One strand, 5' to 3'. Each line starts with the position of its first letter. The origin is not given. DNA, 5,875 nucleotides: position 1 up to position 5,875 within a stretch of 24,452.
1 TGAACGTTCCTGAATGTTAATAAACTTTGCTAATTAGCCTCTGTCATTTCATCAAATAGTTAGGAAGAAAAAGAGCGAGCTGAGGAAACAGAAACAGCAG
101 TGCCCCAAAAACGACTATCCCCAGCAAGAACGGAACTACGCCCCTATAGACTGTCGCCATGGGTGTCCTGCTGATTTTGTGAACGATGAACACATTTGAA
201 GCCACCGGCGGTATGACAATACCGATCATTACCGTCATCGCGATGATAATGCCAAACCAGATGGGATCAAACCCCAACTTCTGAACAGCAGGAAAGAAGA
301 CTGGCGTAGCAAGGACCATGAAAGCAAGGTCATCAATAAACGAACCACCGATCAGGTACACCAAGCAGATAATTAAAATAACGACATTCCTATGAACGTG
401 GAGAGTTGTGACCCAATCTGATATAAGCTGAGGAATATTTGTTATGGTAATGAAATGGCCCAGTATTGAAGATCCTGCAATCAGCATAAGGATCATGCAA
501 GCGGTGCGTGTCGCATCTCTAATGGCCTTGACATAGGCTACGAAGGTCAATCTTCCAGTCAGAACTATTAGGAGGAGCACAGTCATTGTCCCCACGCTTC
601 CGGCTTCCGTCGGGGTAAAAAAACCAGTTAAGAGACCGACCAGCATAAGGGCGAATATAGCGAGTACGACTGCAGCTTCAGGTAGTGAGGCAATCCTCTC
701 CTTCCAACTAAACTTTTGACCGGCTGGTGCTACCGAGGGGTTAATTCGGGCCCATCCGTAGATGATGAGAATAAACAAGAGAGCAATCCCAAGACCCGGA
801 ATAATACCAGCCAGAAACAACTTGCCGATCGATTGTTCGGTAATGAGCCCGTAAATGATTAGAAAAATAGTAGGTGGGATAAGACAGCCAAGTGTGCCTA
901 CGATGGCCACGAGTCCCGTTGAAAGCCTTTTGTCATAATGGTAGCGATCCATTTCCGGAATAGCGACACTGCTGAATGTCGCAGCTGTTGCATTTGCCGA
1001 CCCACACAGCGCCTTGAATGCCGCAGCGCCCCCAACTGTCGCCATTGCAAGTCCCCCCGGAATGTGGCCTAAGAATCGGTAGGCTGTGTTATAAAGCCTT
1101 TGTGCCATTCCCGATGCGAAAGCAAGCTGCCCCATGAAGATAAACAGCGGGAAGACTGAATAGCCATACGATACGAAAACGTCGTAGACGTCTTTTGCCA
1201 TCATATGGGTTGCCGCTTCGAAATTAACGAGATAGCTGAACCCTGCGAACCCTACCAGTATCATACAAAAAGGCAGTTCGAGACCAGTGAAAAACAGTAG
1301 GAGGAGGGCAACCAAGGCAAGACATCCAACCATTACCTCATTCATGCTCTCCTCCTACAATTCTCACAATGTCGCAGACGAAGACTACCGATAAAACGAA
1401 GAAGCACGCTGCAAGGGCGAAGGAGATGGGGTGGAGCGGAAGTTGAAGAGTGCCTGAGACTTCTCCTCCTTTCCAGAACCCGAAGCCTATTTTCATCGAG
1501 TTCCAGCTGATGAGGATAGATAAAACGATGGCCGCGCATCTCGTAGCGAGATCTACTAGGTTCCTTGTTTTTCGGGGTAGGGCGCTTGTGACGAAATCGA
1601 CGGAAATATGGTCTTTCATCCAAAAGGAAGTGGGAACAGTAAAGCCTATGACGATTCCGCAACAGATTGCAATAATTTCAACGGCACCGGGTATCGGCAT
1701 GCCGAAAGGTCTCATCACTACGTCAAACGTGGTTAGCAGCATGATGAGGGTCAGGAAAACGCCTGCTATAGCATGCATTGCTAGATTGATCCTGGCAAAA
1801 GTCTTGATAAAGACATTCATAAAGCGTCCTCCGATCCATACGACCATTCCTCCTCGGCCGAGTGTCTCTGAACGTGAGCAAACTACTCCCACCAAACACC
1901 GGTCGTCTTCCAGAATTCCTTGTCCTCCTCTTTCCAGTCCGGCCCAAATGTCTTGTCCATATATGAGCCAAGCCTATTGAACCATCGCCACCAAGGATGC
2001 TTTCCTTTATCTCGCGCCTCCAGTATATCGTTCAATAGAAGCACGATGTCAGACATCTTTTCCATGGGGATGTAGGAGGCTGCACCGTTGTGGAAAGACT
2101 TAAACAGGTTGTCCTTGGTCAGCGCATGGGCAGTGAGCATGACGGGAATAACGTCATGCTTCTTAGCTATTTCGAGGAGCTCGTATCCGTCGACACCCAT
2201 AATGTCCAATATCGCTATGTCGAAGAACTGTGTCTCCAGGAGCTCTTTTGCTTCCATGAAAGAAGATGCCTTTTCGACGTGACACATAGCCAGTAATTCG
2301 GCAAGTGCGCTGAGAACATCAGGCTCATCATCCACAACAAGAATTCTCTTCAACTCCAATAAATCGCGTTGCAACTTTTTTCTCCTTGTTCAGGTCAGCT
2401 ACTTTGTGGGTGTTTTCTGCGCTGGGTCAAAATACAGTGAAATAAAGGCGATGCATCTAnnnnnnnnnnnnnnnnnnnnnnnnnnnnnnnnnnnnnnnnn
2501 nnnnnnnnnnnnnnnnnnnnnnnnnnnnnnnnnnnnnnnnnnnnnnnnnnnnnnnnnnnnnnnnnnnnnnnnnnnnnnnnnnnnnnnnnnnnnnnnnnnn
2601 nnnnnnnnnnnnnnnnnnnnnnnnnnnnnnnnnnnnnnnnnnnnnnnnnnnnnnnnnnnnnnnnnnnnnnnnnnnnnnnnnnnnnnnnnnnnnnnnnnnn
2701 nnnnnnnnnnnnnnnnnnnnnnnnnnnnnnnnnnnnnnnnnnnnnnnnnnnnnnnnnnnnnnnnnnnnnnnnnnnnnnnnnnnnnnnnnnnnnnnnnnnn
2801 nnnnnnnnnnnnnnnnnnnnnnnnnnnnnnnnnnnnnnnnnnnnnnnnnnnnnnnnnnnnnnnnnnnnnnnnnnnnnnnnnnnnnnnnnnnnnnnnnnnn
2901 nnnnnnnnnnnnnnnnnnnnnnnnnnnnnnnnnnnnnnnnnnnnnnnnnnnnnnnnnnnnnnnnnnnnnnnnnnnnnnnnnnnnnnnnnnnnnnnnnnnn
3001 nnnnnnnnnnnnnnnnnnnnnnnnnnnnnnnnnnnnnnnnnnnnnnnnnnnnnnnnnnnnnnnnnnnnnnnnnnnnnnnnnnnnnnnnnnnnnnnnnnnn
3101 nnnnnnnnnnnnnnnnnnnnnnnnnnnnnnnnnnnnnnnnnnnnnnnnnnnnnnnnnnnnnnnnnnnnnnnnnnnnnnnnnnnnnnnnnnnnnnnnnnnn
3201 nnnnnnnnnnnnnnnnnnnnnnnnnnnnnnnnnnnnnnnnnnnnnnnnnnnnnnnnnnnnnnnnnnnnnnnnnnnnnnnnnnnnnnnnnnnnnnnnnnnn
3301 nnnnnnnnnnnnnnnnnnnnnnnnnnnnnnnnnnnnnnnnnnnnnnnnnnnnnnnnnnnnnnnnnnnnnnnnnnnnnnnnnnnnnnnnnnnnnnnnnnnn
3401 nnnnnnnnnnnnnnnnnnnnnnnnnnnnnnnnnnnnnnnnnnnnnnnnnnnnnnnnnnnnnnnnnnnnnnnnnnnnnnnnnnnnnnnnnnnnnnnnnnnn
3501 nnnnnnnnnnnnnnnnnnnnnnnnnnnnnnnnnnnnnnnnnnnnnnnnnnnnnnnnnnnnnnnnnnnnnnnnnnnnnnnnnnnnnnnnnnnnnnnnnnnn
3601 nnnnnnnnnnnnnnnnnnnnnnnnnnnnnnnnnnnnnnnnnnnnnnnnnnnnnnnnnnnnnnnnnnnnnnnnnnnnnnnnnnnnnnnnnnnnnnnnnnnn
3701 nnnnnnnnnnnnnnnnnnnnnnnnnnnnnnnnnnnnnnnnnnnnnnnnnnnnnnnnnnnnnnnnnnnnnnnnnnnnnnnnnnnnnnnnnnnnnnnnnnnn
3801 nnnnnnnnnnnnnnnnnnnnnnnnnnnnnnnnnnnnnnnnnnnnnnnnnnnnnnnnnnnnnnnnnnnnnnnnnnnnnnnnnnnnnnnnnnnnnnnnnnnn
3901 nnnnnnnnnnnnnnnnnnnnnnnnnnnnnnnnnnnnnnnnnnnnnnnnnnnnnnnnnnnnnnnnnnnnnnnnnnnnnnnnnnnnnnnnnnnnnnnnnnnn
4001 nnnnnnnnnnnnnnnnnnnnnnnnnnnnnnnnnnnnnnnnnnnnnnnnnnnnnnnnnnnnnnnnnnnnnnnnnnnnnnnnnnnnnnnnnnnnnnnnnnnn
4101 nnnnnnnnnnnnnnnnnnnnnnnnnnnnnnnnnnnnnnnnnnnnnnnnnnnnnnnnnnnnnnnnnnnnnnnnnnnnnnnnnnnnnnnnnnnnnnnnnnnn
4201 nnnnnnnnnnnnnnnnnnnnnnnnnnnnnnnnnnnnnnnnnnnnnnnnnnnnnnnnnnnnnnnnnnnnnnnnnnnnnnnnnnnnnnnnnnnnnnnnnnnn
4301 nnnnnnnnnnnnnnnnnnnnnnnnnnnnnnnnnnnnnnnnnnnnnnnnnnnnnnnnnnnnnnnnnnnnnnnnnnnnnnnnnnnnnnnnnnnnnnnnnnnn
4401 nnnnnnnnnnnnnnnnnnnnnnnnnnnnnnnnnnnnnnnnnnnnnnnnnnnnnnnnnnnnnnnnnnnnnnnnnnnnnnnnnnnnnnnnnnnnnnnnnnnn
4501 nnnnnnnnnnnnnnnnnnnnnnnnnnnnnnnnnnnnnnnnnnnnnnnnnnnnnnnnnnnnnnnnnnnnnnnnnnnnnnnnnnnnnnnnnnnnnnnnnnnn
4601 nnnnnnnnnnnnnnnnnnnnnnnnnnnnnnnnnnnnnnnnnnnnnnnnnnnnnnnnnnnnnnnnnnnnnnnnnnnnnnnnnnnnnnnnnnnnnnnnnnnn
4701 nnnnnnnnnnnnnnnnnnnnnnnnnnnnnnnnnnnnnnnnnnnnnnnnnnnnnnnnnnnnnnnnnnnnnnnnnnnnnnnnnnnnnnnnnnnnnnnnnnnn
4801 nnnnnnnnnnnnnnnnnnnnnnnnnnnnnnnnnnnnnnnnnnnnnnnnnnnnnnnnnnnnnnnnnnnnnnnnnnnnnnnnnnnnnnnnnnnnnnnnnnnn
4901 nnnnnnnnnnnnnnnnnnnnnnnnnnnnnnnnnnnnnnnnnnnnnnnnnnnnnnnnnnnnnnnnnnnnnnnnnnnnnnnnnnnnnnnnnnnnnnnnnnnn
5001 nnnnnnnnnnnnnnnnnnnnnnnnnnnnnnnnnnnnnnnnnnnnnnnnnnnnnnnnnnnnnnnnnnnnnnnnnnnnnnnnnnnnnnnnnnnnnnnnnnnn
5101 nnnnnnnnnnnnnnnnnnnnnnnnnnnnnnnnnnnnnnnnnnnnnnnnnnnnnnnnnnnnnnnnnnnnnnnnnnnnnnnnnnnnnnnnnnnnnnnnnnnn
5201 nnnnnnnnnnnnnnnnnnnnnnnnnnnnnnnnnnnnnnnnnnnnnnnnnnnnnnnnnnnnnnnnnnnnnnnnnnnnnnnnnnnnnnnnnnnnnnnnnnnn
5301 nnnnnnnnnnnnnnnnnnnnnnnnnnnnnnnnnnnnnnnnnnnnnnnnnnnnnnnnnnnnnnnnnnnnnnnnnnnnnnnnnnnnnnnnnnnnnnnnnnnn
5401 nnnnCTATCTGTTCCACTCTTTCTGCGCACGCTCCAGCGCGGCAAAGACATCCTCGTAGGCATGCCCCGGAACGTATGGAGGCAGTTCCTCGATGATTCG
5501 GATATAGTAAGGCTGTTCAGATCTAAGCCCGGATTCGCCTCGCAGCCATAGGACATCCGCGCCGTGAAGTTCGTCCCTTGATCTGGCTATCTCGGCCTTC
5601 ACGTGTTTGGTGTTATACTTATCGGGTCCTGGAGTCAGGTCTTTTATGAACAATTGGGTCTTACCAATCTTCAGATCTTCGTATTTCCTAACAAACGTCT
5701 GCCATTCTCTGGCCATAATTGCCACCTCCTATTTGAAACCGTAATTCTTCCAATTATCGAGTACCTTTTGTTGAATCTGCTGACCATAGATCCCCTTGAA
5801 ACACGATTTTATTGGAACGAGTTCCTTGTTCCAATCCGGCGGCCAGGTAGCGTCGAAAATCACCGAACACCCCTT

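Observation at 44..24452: Two parallel 'aryl-acid CoA ligase + UbiD-type decarboxylase + TRAP uptake + sigma-54 activator' modules sharing one ubiX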

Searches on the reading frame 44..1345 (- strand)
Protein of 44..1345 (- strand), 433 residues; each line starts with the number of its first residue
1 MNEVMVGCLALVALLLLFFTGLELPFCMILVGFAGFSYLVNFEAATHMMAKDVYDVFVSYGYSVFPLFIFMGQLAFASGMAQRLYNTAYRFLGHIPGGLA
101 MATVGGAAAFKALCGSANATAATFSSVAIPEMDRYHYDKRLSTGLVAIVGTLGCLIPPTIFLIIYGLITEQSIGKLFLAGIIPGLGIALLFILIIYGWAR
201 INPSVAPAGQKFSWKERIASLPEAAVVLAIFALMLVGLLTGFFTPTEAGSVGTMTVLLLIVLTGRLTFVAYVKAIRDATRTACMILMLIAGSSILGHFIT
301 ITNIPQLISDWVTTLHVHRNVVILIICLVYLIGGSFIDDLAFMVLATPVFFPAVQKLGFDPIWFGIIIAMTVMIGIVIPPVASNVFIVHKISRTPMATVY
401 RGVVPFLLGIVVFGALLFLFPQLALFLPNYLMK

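Call 3: search_protein_families(library=pfam, proteins=[window:44-1345:-])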
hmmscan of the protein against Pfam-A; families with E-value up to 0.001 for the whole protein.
window:44-1345:- (433 aa): 1 family
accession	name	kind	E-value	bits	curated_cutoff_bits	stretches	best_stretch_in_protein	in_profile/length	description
PF06808.19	DctM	-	2.8e-87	293.7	23.8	1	11-423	1-413/413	Tripartite ATP-independent periplasmic transporter, DctM component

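Call 5: search_protein_families(library=ncbifam, proteins=[window:44-1345:-])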
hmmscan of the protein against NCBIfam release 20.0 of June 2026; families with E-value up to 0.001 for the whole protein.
window:44-1345:- (433 aa): 3 families
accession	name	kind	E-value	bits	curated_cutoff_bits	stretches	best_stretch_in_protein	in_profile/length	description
TIGR00786.1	dctM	subfamily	2.1e-86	290.2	268.45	1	27-428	5-405/405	TRAP transporter large permease subunit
NF011634.1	PRK15060.1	equivalog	1.5e-50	172.5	800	1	10-423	6-416/425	2,3-diketo-L-gulonate TRAP transporter large permease YiaN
TIGR02123.1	TRAP_fused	subfamily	7.2e-13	48.1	320.65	1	46-401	152-513/615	TRAP transporter fused permease subunit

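Call 64: find_encoding_contigs(protein=window:44-1345:-, flank=10000, max_places=2)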
Protein window:44-1345:- (433 aa): no gene with exactly this product is on record in the collection.

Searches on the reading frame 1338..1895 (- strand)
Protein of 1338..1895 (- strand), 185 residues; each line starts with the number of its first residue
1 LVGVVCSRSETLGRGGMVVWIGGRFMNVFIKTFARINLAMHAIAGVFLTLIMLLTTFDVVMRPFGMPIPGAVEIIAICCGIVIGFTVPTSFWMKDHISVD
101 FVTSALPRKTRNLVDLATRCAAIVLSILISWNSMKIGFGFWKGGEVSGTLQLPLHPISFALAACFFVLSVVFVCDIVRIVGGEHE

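Call 3: search_protein_families(library=pfam, proteins=[window:1338-1895:-])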
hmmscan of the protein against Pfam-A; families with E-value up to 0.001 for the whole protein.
window:1338-1895:- (185 aa): 1 family
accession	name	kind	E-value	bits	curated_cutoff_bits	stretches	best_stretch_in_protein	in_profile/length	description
PF04290.18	DctQ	-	2.6e-22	79.6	28.3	1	51-180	1-130/132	Tripartite ATP-independent periplasmic transporters, DctQ component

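Call 5: search_protein_families(library=ncbifam, proteins=[window:1338-1895:-])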
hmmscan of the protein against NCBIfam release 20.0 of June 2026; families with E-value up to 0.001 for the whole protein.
window:1338-1895:- (185 aa): 0 families

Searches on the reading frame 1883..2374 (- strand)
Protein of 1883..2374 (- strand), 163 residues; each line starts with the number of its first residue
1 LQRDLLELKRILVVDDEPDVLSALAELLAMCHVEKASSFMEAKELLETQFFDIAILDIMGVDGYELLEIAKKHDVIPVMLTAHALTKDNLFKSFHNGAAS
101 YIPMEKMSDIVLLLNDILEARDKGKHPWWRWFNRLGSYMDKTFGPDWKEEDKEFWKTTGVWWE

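Call 3: search_protein_families(library=pfam, proteins=[window:1883-2374:-])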
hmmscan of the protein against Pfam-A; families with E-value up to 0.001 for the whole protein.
window:1883-2374:- (163 aa): 1 family
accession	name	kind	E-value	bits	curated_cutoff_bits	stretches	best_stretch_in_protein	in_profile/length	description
PF00072.30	Response_reg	-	2.4e-11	44.2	30.2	1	11-103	1-98/111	Response regulator receiver domain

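Call 5: search_protein_families(library=ncbifam, proteins=[window:1883-2374:-])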
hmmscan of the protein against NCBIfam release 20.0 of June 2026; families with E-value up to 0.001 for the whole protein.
window:1883-2374:- (163 aa): 27 families (the best 25 are shown)
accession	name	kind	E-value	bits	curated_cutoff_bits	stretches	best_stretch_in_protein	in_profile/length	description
NF051850.1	RespRegRprY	equivalog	1e-07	31.6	370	1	10-153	6-154/234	response regulator transcription factor RprY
NF053512.1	nitric_RR_NosR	exception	3.1e-07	29.8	400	1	11-84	1-80/422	response regulator c-di-GMP phosphodiesterase, NosR family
NF033117.2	vanR_ACDEGLN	exception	4.4e-07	29.7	350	1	11-102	1-96/226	VanR-ABDEGLN family response regulator transcription factor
NF053854.1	RespRegPhoBBctds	equivalog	4.9e-07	29.3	270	1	11-103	1-99/225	two-component system response regulator PhoB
NF045944.1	ResRegRpaBCyano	equivalog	4.7e-06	26.1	330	1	12-102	1-95/229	response regulator transcription factor RpaB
NF033120.0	vanR_FM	exception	6.7e-06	25.9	460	1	10-101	5-100/231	vancomycin resistance response regulator transcription factor, VanR-F/VanR-M family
NF047793.1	ResRegPgtA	equivalog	9.8e-06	24.6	650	1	9-82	6-85/414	two-component system response regulator PgtA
NF041734.1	resp_reg_RppA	equivalog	1.6e-05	24.4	250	1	10-102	2-101/229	two-component system response regulator RppA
NF007135.0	PRK09581.1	equivalog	1.8e-05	23.7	474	1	10-102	4-103/457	PleD family two-component system response regulator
NF000403.1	vanR-C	exception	3.7e-05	23.4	480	1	10-101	4-99/231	vancomycin resistance response regulator transcription factor VanR-C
TIGR02154.1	PhoB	equivalog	4e-05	23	296.2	1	9-102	3-103/226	phosphate regulon transcriptional regulator PhoB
NF052573.1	HisKinEspAMyxo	equivalog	4.6e-05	21.6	1400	1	10-66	634-694/755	serine histidine kinase EspA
NF040534.1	resp_reg_YycF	equivalog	6.9e-05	22.2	340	1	9-101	1-97/231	response regulator YycF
NF012023.0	PRK15479.1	equivalog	8.4e-05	22.2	337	1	10-103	2-100/224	transcriptional regulator TctD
NF008199.0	PRK10955.1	equivalog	9.7e-05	22.4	341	1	9-104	2-100/232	envelope stress response regulator transcription factor CpxR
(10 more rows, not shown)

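Call 69: search_protein_families(library=pfam, proteins=[window:1883-2374:-], max_evalue=1)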
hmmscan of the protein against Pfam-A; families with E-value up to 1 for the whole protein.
window:1883-2374:- (163 aa): 2 families
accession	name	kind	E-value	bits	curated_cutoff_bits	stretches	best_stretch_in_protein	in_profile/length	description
PF00072.30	Response_reg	-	2.4e-11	44.2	30.2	1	11-103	1-98/111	Response regulator receiver domain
PF06919.17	Phage_T4_Gp30_7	-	0.031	14.4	27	1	84-133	36-84/118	Phage Gp30.7 protein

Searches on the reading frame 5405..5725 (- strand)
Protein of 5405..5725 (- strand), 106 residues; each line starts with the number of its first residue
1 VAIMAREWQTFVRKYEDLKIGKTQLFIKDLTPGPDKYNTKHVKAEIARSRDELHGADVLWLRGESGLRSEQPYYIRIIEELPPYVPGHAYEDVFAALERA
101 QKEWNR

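Call 3: search_protein_families(library=pfam, proteins=[window:5405-5725:-])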
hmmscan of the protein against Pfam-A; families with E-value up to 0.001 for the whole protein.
window:5405-5725:- (106 aa): 1 family
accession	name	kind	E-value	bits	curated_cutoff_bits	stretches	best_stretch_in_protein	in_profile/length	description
PF09662.15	Phenyl_P_gamma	-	2.2e-06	28.2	25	1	7-81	2-75/83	Phenylphosphate carboxylase gamma subunit (Phenyl_P_gamma)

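Call 5: search_protein_families(library=ncbifam, proteins=[window:5405-5725:-])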
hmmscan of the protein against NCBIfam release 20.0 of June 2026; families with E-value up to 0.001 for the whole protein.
window:5405-5725:- (106 aa): 1 family
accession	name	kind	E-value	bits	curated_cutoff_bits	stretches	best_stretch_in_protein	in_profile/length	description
TIGR02725.1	phenyl_P_gamma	equivalog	3.2e-07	30.2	135.55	1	7-81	3-76/84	phenylphosphate carboxylase subunit gamma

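Call 51: search_protein_families(library=pfam, alignment_id=A1, max_evalue=1)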
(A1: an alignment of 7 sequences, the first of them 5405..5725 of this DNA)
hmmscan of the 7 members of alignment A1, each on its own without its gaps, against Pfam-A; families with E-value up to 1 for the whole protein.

A. member 1, window:5405-5725:- (106 aa): 1 family
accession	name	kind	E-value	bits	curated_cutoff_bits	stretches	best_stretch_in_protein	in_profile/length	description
PF09662.15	Phenyl_P_gamma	-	2.2e-06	28.2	25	1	7-81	2-75/83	Phenylphosphate carboxylase gamma subunit (Phenyl_P_gamma)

B. families by the number of members that match (of 7 scanned): 1 family
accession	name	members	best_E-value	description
PF09662.15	Phenyl_P_gamma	7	9.6e-10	Phenylphosphate carboxylase gamma subunit (Phenyl_P_gamma)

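Call 87: search_solved_structures(query=A1, max_evalue=1, show_alignments=1)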
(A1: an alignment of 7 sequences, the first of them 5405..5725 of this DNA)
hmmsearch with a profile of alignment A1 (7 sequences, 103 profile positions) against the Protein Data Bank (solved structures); distinct sequences matched with E-value up to 1: 0.
